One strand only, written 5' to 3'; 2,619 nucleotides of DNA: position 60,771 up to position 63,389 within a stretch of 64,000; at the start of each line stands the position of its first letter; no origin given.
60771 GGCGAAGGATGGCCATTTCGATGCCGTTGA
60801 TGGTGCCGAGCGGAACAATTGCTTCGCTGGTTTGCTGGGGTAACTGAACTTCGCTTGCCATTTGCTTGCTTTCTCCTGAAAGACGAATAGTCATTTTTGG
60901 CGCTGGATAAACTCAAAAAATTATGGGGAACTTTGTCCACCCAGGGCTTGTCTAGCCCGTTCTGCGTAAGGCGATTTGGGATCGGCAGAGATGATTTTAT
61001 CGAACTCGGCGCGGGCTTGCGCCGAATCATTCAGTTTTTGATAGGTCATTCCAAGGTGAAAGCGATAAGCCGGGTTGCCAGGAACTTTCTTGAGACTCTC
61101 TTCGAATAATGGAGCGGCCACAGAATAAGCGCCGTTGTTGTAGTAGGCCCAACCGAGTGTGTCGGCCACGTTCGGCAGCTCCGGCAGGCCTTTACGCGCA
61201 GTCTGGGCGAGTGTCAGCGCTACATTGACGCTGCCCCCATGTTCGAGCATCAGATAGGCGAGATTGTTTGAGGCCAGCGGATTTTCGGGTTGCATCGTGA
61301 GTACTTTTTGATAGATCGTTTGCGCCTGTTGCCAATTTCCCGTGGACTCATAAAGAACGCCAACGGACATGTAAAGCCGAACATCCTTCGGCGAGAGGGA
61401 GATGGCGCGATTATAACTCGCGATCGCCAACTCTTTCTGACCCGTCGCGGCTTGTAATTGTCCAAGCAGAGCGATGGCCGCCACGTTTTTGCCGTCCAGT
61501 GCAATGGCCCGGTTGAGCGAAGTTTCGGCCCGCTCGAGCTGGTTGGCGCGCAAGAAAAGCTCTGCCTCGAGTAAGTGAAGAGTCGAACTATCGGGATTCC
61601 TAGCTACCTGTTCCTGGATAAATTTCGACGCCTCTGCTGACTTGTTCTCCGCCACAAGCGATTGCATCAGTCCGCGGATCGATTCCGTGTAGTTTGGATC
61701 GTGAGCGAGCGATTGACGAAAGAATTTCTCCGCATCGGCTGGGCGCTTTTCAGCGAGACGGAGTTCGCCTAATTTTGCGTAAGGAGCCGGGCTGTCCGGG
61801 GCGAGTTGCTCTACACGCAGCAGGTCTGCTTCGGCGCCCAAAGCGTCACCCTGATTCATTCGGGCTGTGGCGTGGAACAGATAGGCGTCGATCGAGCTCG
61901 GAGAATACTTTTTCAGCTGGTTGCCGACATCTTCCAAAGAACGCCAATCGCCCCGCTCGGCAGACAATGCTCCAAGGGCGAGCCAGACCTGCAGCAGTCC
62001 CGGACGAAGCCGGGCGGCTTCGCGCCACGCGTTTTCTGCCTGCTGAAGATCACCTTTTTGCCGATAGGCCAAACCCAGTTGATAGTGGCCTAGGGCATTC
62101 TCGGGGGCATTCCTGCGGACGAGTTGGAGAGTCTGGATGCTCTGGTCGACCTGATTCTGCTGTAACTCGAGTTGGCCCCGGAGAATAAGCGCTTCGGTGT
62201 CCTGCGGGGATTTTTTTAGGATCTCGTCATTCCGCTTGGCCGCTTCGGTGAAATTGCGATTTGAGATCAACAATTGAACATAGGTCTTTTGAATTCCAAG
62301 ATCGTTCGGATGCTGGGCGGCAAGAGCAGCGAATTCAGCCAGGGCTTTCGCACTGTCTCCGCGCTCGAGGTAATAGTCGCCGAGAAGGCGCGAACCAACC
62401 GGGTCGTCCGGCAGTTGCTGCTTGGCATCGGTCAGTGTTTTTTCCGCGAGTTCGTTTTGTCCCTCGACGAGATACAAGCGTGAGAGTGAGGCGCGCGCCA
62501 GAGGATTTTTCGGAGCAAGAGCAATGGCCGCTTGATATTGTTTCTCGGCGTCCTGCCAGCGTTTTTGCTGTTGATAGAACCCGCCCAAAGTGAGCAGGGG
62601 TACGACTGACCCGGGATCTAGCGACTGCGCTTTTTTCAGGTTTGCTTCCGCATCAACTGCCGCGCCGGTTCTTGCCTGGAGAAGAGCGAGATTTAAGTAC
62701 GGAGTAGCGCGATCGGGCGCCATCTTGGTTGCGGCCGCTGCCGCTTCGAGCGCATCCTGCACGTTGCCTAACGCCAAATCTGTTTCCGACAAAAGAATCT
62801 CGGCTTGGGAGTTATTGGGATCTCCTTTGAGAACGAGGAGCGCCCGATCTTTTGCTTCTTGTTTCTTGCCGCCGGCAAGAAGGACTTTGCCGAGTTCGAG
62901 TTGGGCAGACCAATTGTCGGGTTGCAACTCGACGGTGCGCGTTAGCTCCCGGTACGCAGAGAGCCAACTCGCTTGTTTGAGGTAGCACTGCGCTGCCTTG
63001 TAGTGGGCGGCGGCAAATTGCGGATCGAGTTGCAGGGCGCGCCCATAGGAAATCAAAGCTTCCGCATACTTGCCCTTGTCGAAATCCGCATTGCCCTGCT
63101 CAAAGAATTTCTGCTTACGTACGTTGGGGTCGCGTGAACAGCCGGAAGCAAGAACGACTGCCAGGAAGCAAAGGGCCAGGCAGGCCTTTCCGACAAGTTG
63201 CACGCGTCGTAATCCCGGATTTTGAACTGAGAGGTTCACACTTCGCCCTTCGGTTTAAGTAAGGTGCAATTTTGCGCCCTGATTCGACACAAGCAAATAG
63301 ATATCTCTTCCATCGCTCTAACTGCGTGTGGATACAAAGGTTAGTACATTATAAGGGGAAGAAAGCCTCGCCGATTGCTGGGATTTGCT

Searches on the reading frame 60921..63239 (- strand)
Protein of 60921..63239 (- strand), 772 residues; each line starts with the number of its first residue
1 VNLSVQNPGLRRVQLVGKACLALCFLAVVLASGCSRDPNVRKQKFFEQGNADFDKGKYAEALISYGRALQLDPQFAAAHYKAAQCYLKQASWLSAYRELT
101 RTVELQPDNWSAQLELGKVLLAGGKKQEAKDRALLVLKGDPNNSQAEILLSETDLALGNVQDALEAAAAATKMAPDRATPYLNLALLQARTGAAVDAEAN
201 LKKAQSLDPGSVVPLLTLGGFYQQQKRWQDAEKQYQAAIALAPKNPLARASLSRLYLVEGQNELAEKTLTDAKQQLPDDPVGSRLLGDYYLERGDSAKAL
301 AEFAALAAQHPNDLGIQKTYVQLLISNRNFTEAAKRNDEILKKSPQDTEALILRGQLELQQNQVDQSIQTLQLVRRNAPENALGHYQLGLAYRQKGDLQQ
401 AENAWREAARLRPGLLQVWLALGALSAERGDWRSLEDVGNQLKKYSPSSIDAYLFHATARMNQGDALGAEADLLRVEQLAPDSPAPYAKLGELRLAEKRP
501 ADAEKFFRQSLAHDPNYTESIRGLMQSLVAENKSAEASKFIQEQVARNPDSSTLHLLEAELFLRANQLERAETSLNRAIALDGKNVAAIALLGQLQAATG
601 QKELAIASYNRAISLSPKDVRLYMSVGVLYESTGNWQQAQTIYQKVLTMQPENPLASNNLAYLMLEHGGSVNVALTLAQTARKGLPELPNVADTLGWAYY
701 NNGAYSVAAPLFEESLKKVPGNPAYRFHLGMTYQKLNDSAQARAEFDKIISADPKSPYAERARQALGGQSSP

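Call 33: search_protein_families(library=pfam, proteins=[window:60921-63239:-], max_evalue=0.00001)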
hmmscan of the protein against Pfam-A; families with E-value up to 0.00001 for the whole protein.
window:60921-63239:- (772 aa): 22 families
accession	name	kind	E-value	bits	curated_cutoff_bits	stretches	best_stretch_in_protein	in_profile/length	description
PF14559.12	TPR_19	-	1.5e-64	214.7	25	4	495-561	2-68/68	Tetratricopeptide repeat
PF13432.12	TPR_16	-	7e-58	193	32.7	2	695-757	3-65/65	Tetratricopeptide repeat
PF07719.23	TPR_2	-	6.6e-54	176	27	1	382-414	1-33/34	Tetratricopeptide repeat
PF13428.12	TPR_14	-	2.3e-45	148.7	23.5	0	284-323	5-44/44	Tetratricopeptide repeat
PF13431.12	TPR_17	-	3e-41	136.7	24.4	0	711-744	1-34/34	Tetratricopeptide repeat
PF13414.12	TPR_11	-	2.7e-39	133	26.8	2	49-89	1-41/42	TPR repeat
PF00515.34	TPR_1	-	3.7e-35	118.7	27.8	0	382-413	1-32/34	Tetratricopeptide repeat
PF13181.12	TPR_8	-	1.2e-31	106.6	25.7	0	589-619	4-34/34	Tetratricopeptide repeat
PF23914.1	TPR_CcmH_CycH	-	4.3e-26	92.1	42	2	564-668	28-135/158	Cytochrome c-type biogenesis protein H TPR domain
PF13371.12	TPR_9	-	1.4e-22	79.9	35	0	601-656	10-65/73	Tetratricopeptide repeat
PF13424.12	TPR_12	-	4.5e-22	78.5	30.1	0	216-272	7-71/77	Tetratricopeptide repeat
PF13174.12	TPR_6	-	4.8e-21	74.3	26.3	0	727-756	4-33/33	Tetratricopeptide repeat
PF12895.13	ANAPC3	-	9.5e-19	67.9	27.2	0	54-129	1-75/82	Anaphase-promoting complex, cyclosome, subunit 3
PF13176.12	TPR_7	-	9.9e-18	63.1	27.9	0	626-654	5-35/36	Tetratricopeptide repeat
PF24575.1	TPR_Slam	-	1.6e-14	54.6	35.2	0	220-267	55-102/104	Surface lipoprotein assembly modifier, N-terminal TPR repeats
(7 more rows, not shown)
